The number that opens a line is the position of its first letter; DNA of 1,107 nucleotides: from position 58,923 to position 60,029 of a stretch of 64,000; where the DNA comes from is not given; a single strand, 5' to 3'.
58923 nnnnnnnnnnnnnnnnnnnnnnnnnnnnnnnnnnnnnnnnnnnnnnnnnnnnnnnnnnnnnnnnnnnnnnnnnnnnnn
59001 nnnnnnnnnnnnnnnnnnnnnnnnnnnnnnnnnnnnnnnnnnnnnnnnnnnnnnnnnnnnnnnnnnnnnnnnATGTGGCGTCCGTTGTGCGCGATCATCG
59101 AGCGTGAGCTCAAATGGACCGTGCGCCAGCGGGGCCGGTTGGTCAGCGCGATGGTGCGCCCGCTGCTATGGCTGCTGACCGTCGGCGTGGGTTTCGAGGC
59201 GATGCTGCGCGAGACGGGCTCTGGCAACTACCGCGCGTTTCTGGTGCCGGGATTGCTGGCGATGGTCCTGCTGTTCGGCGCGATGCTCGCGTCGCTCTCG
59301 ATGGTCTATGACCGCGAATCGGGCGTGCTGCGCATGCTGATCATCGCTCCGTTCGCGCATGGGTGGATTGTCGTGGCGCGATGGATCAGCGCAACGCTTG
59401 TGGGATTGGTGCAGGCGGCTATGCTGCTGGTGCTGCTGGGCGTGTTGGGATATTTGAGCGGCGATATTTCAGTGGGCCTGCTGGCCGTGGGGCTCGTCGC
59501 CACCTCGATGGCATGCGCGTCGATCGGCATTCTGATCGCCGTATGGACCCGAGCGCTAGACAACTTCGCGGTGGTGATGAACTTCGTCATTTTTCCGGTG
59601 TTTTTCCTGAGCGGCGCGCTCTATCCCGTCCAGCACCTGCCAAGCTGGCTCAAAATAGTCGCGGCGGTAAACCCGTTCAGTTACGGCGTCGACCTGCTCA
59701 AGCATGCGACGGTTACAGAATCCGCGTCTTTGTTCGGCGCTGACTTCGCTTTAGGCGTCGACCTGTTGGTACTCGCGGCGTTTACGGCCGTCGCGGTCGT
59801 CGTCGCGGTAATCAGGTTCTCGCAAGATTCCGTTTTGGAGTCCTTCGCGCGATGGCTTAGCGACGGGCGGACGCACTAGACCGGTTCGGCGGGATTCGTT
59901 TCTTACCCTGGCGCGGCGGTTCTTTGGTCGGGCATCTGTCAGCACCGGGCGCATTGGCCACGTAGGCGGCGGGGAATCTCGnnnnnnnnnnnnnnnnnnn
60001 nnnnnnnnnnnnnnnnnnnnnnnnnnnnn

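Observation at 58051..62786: ABC-2 exporter pair and a fused M16 peptidase attached to the 3' end of pqqABCDE: candidate PQQ maturation protease plus candidate PQQ/peptide exporter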

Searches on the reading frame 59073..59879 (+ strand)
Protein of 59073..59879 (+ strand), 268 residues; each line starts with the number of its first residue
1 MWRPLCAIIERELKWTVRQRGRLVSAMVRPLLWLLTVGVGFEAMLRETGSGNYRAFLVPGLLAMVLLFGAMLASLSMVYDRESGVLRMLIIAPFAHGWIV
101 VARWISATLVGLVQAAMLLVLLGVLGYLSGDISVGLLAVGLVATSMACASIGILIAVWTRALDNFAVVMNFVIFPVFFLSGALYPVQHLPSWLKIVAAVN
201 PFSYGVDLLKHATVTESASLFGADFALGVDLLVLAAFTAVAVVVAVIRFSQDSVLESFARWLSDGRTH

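Call 3: search_protein_families(library=pfam, proteins=[window:59073-59879:+])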
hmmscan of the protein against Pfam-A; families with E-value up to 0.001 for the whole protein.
window:59073-59879:+ (268 aa): 3 families
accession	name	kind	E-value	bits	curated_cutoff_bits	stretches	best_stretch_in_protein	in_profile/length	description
PF01061.29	ABC2_membrane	-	2.8e-31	109.2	26.9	1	5-209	3-206/211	ABC-2 type transporter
PF12698.13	ABC2_membrane_3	-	4.4e-19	69.2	31.6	1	47-246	154-346/347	ABC-2 family transporter protein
PF13346.12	ABC2_membrane_5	-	3e-05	24.1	25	1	62-188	40-168/205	ABC-2 family transporter protein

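Call 4: search_protein_families(library=ncbifam, proteins=[window:59073-59879:+])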
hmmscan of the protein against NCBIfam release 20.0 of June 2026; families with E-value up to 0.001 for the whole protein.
window:59073-59879:+ (268 aa): 9 families
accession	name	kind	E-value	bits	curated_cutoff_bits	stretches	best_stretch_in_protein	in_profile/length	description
TIGR03861.1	phenyl_ABC_PedC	subfamily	1.3e-46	159.4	241.35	1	3-240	2-243/253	alcohol ABC transporter, permease protein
TIGR01247.1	drrB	subfamily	1.6e-46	158.9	223.05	1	11-249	1-236/236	daunorubicin resistance ABC transporter membrane protein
NF011648.0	PRK15066.1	subfamily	1.3e-17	64.2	225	1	3-247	8-247/257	ABC transporter permease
TIGR01291.1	nodJ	subfamily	3.6e-15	56.2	206.65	1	13-244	16-248/253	ABC-2 type transporter, NodJ family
TIGR00025.1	Mtu_efflux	paralog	1.4e-12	47.7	146.9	1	52-250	36-235/238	ABC transporter efflux protein, DrrB family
NF038293.1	permease_SagH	equivalog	2.1e-10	40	450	1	61-207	184-331/370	SagH family ABC transporter permease subunit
TIGR01248.1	drrC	subfamily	1.2e-07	32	165.65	1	67-209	2-145/152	daunorubicin resistance protein C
TIGR03062.1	pip_yhgE_Cterm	subfamily_domain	1.3e-06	28.2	102.2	1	52-247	20-201/208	YhgE/Pip family protein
NF033858.1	ABC2_perm_RbbA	equivalog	1.5e-06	26.4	1050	1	57-248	715-903/909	ribosome-associated ATPase/putative transporter RbbA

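Call 14: find_homologous_proteins(query=window:59073-59879:+, max_evalue=1e-10)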
Query window:59073-59879:+ (268 aa): 1374 proteins with E <= 1e-10 among 8000 candidates; the best 120 are listed.
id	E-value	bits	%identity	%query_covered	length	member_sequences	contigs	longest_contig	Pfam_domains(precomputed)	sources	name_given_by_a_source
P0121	2.6e-163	560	100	100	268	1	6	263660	PF13346.13,PF01061.30,PF12698.14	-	-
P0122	9.3e-139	480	86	100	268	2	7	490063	PF13346.13,PF01061.30,PF12698.14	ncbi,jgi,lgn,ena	jgi:ABC-2 type transport system permease protein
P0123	1.9e-133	462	83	99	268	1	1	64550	PF01061.30,PF12698.14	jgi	jgi:ABC-2 type transport system permease protein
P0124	9.4e-133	460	83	99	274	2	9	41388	PF01061.30,PF12698.14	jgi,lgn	jgi:ABC-2 type transport system permease protein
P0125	3.1e-118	412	74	99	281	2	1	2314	PF13346.13,PF01061.30,PF12698.14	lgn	-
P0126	7.6e-114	398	71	100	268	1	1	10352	PF13346.13,PF01061.30,PF12698.14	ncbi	-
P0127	3.7e-109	383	68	99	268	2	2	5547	PF13346.13,PF01061.30,PF12698.14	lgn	-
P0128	8.0e-107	375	75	88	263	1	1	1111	PF13346.13,PF01061.30,PF12698.14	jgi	jgi:ABC-2 type transport system permease protein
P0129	2.5e-100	354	63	100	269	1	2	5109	PF13346.13,PF12679.14,PF01061.30,PF12698.14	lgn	-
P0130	2.2e-99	351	63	99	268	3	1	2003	PF13346.13,PF01061.30,PF12698.14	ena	-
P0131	5.0e-98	346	63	99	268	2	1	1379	PF01061.30,PF12698.14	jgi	jgi:ABC-2 type transport system permease protein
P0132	7.7e-98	345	63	99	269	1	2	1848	PF01061.30,PF12698.14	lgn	-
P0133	2.3e-97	344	63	98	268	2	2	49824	PF13346.13,PF01061.30,PF12698.14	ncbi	-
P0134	3.2e-97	343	62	99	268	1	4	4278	PF01061.30,PF12698.14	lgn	-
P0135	5.3e-97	343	64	99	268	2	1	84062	PF13346.13,PF01061.30,PF12698.14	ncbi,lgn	-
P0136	8.6e-97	342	62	99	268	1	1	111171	PF01061.30,PF12698.14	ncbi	ncbi:MAG: ABC transporter permease [Chromatiales bacterium]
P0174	1.2e-92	328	71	84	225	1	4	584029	PF01061.30,PF12698.14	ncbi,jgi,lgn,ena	-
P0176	1.3e-92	328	60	99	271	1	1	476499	PF03379.20,PF01061.30,PF12698.14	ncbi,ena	-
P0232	6.3e-91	323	62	94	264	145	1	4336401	PF01061.30,PF12698.14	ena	-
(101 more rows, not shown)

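Call 16: find_encoding_contigs(protein=P0136, flank=8000, max_places=1)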
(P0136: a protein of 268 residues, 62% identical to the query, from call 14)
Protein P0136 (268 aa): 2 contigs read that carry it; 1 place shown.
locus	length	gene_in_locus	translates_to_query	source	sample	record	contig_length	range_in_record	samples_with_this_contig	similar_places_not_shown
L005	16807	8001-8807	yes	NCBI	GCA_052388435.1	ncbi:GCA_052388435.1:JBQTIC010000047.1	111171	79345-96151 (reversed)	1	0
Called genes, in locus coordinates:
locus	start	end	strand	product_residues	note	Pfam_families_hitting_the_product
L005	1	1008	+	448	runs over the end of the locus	PF07992:Pyr_redox_2, PF00070:Pyr_redox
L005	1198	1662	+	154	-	PF01161:PBP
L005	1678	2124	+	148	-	PF01951:Archease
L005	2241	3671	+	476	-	PF01139:RtcB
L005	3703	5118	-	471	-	PF00072:Response_reg, PF00158:Sigma54_activat, PF14532:Sigma54_activ_2, PF07724:AAA_2 (weak), PF07728:AAA_5 (weak), PF25601:AAA_lid_14, PF02954:HTH_8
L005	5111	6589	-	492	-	PF00672:HAMP (weak), PF00512:HisKA, PF02518:HATPase_c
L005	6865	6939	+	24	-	PF08042:PqqA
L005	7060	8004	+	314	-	PF00005:ABC_tran, PF13304:AAA_21 (weak)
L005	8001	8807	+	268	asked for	PF01061:ABC2_membrane, PF12698:ABC2_membrane_3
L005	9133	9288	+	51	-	-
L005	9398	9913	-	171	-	PF19371:DUF5946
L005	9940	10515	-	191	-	PF01292:Ni_hydr_CYTB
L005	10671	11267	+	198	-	PF03734:YkuD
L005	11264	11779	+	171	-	PF03625:DUF302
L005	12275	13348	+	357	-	PF02805:Ada_Zn_binding, PF00165:HTH_AraC (weak), PF12833:HTH_18, PF01035:DNA_binding_1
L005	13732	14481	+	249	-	PF01618:MotA_ExbB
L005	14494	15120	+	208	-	-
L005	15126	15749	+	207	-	-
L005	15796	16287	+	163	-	-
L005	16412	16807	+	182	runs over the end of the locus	PF16697:Yop-YscD_cpl, PF00498:FHA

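Call 17: find_encoding_contigs(protein=P0232, flank=8000, max_places=1)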
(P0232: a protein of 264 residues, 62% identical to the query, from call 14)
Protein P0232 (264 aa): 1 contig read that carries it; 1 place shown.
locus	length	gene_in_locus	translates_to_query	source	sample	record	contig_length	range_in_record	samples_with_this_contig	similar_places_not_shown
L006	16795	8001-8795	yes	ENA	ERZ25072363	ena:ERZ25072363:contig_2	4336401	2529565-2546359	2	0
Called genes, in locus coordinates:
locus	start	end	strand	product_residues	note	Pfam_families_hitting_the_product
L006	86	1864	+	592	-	PF01011:PQQ, PF13570:Beta-prop_ACSF4 (faint), PF13360:PQQ_2, PF01011:PQQ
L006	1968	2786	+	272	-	-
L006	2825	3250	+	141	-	PF13442:Cytochrome_CBB3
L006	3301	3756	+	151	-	PF11684:DUF3280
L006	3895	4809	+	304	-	PF12706:Lactamase_B_2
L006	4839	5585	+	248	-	PF03070:TENA_THI-4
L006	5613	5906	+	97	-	PF05402:PqqD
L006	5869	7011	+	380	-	PF04055:Radical_SAM, PF13186:SPASM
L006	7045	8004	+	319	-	PF00005:ABC_tran, PF13304:AAA_21 (weak)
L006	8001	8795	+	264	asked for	PF01061:ABC2_membrane, PF12698:ABC2_membrane_3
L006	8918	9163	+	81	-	-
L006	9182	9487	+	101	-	PF00578:AhpC-TSA, PF08534:Redoxin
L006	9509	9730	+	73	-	PF08534:Redoxin (weak), PF00578:AhpC-TSA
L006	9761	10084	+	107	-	PF00578:AhpC-TSA, PF08534:Redoxin (weak)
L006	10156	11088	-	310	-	PF00296:Bac_luciferase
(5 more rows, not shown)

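Call 18: find_encoding_contigs(protein=P0176, flank=8000, max_places=1)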
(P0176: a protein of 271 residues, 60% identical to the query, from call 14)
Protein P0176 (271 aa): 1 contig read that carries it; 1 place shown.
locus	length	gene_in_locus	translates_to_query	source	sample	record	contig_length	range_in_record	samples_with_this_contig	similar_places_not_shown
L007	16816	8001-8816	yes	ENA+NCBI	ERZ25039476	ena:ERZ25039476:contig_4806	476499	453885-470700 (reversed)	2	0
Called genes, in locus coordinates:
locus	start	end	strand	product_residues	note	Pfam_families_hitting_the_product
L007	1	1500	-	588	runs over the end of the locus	PF00672:HAMP, PF00989:PAS, PF08448:PAS_4, PF13188:PAS_8, PF08447:PAS_3 (weak), PF13426:PAS_9, PF07730:HisKA_3, PF02518:HATPase_c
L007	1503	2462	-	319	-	PF00561:Abhydrolase_1, PF12146:Hydrolase_4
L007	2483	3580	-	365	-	-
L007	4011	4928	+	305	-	PF12706:Lactamase_B_2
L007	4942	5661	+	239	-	PF03070:TENA_THI-4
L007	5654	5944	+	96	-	PF05402:PqqD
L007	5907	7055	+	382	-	PF04055:Radical_SAM, PF13186:SPASM (weak)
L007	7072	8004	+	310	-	PF00005:ABC_tran, PF13304:AAA_21 (weak)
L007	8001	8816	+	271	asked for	PF01061:ABC2_membrane, PF03379:CcmB (weak), PF12698:ABC2_membrane_3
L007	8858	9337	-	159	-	PF00254:FKBP_C (weak)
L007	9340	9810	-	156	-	PF00578:AhpC-TSA, PF08534:Redoxin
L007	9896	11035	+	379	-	PF08007:JmjC_2, PF20514:WHD_ROXA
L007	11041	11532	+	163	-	PF25559:DUF7931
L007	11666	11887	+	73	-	-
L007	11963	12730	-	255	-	PF00753:Lactamase_B, PF23023:Anti-Pycsar_Apyc1, PF12706:Lactamase_B_2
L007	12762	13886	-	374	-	PF06804:BamC_C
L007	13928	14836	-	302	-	PF00701:DHDPS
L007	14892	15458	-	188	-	PF13489:Methyltransf_23, PF03848:TehB, PF13847:Methyltransf_31 (weak), PF08241:Methyltransf_11, PF13649:Methyltransf_25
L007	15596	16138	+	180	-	PF00080:Sod_Cu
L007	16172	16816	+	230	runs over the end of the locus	PF03588:Leu_Phe_trans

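Call 22: find_related_loci(query=A1, collection=genome_contigs, flank=10000)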
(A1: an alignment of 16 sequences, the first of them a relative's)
Query A1 (268 aa) in genome_contigs; peptide patterns used: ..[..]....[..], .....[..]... (x = any residue, [..] = any of these).
600 stretches matched a pattern (row limit reached: there are more); 593 encode a relative of the query (tblastn E <= 1e-3); the best 80 are kept; 80 distinct loci.
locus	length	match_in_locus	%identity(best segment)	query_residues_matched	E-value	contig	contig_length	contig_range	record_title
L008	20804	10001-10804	72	1-268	3e-120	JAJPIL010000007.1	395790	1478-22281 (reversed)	MAG: Proteobacteria bacterium isolate Centralia_MAG_33 k107_833942, whole genome shotgun sequence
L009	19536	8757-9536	60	7-266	1e-101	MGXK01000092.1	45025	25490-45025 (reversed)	MAG: Gammaproteobacteria bacterium RBG_16_51_14 RBG_16_scaffold_3874, whole genome shotgun sequence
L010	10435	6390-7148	60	1-253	3e-98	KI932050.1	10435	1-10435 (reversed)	MAG: Candidatus Entotheonella sp. TSY1 genomic scaffold TSY1_scaffold00321, whole genome shotgun sequence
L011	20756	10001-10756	62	2-253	1e-93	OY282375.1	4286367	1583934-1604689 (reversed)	MAG: uncultured Candidatus Entotheonella sp. genome assembly, chromosome: 1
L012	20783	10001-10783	59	7-267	1e-92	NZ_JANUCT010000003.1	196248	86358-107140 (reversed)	Methylohalomonas lacus strain HMT 1 Ga0466805_03, whole genome shotgun sequence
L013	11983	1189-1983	58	3-266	7e-92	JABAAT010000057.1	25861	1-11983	MAG: Gammaproteobacteria bacterium isolate bin20o c_000001362118, whole genome shotgun sequence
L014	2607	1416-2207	57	3-268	9e-94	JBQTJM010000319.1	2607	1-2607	MAG: Gammaproteobacteria bacterium isolate SAR169 c_000000059511, whole genome shotgun sequence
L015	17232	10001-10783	58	3-263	4e-89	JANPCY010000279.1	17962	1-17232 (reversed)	MAG: Steroidobacteraceae bacterium isolate VAR_78_metabat_449_sub VAR_78_k141_243027, whole genome shotgun sequence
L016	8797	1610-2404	59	2-266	8e-87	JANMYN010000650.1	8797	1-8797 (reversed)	MAG: Betaproteobacteria bacterium isolate OTE_8_metabat_302 OTE_8_k141_4639258, whole genome shotgun sequence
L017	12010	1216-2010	60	2-266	2e-85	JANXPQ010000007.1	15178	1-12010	MAG: Betaproteobacteria bacterium isolate GL140_3_concoct_254_sub GL140_3_k141_3331163, whole genome shotgun sequence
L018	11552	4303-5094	58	3-266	4e-82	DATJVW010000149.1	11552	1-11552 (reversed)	MAG TPA_asm: Burkholderiales bacterium isolate SMAG_U15083 k141_781270, whole genome shotgun sequence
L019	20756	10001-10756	57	3-256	2e-80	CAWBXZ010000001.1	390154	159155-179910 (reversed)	MAG: uncultured beta proteobacterium isolate MFD09779.bin.1.63 genome assembly, contig: contig_10781, whole genome shotg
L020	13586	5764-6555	56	3-266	4e-80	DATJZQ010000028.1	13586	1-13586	MAG TPA_asm: Burkholderiales bacterium isolate SMAG_U15182 k141_3688679, whole genome shotgun sequence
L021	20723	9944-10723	46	5-266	1e-75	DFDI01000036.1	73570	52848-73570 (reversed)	MAG TPA_asm: Betaproteobacteria bacterium UBA3031 UBA3031_contig_1960, whole genome shotgun sequence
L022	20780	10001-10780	47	5-266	6e-75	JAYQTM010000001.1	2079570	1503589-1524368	MAG: Candidatus Eutrophovita brisbanensis isolate SD3109_NP_metabat_bins_2.tsv.372 contig_11104_pilon, whole genome shot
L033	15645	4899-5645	52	2-256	5e-66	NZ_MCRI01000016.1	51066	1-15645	Methylophaga muralis strain Bur 1 A9E74_contig000016, whole genome shotgun sequence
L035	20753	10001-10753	42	5-255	1e-52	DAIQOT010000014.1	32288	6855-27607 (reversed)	MAG TPA_asm: Solirubrobacterales bacterium isolate CTOTU14318 NODE_14_length_32288_cov_5.942574, whole genome shotgun se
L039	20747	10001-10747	36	2-251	1e-49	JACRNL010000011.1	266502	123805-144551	MAG: Deltaproteobacteria bacterium isolate NC_groundwater_1934_Pr3_S-0.2um_54_5 scaffold_343134, whole genome shotgun se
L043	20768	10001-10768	37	7-252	5e-46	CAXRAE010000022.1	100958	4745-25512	MAG: Limnobacter sp. isolate CJ05B_7.19 genome assembly, contig: k141_503397, whole genome shotgun sequence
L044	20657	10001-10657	40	7-216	8e-45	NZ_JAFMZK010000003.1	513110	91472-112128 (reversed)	Aliiroseovarius sp. Z3 Scaffold3, whole genome shotgun sequence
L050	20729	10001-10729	35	8-253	4e-43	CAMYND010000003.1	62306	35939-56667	MAG: Thermodesulfovibrionia bacterium isolate FCS_M_Nitrospinota_09 genome assembly, contig: scaffold_268, whole genome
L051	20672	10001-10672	38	2-216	5e-43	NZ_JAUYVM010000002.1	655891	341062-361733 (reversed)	Vibrio penaeicida strain 6E01 GLLLNBMG_2, whole genome shotgun sequence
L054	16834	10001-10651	40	5-212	1e-42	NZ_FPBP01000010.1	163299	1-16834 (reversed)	Halomonas korlensis strain CGMCC 1.6981, whole genome shotgun sequence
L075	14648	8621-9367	38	7-252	3e-41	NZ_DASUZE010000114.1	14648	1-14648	MAG: Piscinibacter sp. isolate SMAG_U1914 k141_1548202, whole genome shotgun sequence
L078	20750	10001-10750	34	8-257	5e-41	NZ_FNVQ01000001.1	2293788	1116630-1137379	Marinobacterium lutimaris strain DSM 22012, whole genome shotgun sequence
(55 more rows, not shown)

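Call 41: list_cluster_members(proteins=[P0122, P0001, P0126, P0174, P0133, P0135])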
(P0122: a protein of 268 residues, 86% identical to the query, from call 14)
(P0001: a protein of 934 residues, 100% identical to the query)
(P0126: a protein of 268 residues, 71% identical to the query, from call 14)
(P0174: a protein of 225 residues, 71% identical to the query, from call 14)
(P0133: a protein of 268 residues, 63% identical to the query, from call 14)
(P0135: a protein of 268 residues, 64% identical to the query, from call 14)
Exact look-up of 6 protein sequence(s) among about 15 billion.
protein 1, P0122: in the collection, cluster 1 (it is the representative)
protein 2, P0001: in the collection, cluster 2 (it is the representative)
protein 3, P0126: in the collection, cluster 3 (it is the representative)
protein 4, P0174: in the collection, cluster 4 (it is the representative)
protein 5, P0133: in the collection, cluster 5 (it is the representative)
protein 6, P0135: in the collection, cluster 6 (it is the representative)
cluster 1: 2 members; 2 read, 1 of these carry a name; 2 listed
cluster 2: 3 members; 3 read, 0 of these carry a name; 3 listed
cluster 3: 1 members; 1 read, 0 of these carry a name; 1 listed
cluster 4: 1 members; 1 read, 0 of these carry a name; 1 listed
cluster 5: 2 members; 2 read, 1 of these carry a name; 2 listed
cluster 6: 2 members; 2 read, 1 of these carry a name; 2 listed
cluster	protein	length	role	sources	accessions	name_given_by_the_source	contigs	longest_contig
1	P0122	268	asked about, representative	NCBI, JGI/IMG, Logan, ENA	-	ABC-2 type transport system permease protein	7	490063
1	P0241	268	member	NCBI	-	-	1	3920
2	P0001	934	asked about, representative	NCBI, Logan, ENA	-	-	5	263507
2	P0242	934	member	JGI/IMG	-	-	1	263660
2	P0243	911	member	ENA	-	-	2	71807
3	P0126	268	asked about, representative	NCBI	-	-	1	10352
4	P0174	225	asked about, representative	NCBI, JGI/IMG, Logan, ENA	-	-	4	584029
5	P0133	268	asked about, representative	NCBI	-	-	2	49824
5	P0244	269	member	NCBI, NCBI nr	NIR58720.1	MAG: ABC transporter permease [Gammaproteobacteria bacterium] | ABC transporter permease [Gammaproteobacteria bacterium]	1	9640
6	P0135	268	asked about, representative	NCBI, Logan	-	-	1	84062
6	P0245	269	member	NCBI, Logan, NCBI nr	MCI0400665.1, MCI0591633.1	MAG: ABC transporter permease [Gammaproteobacteria bacterium] | ABC transporter permease [Gammaproteobacteria bacterium]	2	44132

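Call 42: find_encoding_contigs(protein=P0122, flank=10000, max_places=2)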
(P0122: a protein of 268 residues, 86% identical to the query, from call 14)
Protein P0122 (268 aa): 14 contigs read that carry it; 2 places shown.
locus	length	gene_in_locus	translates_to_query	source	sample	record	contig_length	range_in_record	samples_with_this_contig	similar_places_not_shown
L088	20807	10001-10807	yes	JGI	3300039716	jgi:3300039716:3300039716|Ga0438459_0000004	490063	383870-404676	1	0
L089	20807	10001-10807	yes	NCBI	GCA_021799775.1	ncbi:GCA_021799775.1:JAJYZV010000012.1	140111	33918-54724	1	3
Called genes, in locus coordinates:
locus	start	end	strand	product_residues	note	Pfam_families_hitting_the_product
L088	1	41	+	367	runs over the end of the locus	PF22807:TrAA12, PF23500:DUF7133 (weak), PF01436:NHL (faint), PF07995:GSDH (weak), PF22807:TrAA12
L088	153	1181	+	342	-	PF08240:ADH_N, PF00107:ADH_zinc_N, PF13602:ADH_zinc_N_2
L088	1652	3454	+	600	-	PF01011:PQQ, PF13360:PQQ_2, PF13570:Beta-prop_ACSF4 (faint), PF01011:PQQ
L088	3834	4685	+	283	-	PF00497:SBP_bac_3 (weak)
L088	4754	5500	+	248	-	PF00034:Cytochrom_C, PF13442:Cytochrome_CBB3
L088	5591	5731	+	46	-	PF08042:PqqA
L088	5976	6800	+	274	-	PF12706:Lactamase_B_2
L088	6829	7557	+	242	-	PF03070:TENA_THI-4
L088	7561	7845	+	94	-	PF05402:PqqD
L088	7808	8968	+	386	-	PF04055:Radical_SAM, PF13186:SPASM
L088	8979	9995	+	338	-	PF00005:ABC_tran, PF13304:AAA_21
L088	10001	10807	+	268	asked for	PF01061:ABC2_membrane, PF12698:ABC2_membrane_3, PF13346:ABC2_membrane_5 (weak)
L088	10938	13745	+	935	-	PF00675:Peptidase_M16, PF05193:Peptidase_M16_C, PF00675:Peptidase_M16 (weak), PF05193:Peptidase_M16_C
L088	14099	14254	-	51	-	-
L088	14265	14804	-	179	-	-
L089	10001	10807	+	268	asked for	PF01061:ABC2_membrane, PF12698:ABC2_membrane_3, PF13346:ABC2_membrane_5 (weak)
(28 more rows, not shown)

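Call 43: find_encoding_contigs(protein=P0174, flank=10000, max_places=1)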
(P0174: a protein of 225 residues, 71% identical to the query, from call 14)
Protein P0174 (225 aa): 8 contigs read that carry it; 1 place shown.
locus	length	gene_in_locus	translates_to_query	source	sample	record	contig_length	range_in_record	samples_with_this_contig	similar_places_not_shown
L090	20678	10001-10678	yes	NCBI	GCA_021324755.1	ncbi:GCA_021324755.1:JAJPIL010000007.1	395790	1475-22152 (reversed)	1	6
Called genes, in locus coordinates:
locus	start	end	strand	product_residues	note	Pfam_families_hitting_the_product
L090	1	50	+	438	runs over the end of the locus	PF22807:TrAA12, PF07995:GSDH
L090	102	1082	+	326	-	PF08240:ADH_N, PF00107:ADH_zinc_N, PF13602:ADH_zinc_N_2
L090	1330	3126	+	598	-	PF13360:PQQ_2, PF01011:PQQ, PF13570:Beta-prop_ACSF4 (weak), PF01011:PQQ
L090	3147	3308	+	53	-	-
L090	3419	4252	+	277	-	PF00497:SBP_bac_3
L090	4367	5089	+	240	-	PF13442:Cytochrome_CBB3 (weak), PF00034:Cytochrom_C, PF13442:Cytochrome_CBB3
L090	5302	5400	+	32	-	-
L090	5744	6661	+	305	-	PF12706:Lactamase_B_2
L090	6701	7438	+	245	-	PF03070:TENA_THI-4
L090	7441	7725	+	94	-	PF05402:PqqD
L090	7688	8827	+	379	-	PF04055:Radical_SAM, PF13186:SPASM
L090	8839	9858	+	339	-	PF00005:ABC_tran, PF13304:AAA_21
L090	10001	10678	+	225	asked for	PF01061:ABC2_membrane, PF12698:ABC2_membrane_3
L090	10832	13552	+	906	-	PF00675:Peptidase_M16, PF05193:Peptidase_M16_C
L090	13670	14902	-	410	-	PF02515:CoA_transf_3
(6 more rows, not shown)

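Call 44: find_encoding_contigs(protein=P0126, flank=10000, max_places=1)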
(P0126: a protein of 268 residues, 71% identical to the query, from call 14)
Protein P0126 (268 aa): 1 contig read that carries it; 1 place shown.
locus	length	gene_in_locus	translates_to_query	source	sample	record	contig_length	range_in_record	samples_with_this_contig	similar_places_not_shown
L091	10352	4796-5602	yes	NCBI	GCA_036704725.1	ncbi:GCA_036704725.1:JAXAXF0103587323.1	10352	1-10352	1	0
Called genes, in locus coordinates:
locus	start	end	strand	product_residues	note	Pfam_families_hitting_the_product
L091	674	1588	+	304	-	PF12706:Lactamase_B_2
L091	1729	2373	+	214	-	PF03070:TENA_THI-4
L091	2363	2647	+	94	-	PF05402:PqqD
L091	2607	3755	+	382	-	PF04055:Radical_SAM, PF13186:SPASM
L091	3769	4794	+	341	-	PF00005:ABC_tran, PF13304:AAA_21 (weak)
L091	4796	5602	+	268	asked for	PF01061:ABC2_membrane, PF12698:ABC2_membrane_3, PF13346:ABC2_membrane_5 (weak)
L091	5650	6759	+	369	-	PF08240:ADH_N, PF00107:ADH_zinc_N, PF13602:ADH_zinc_N_2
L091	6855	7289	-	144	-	PF04828:GFA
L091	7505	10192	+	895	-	PF00675:Peptidase_M16, PF05193:Peptidase_M16_C, PF00675:Peptidase_M16, PF05193:Peptidase_M16_C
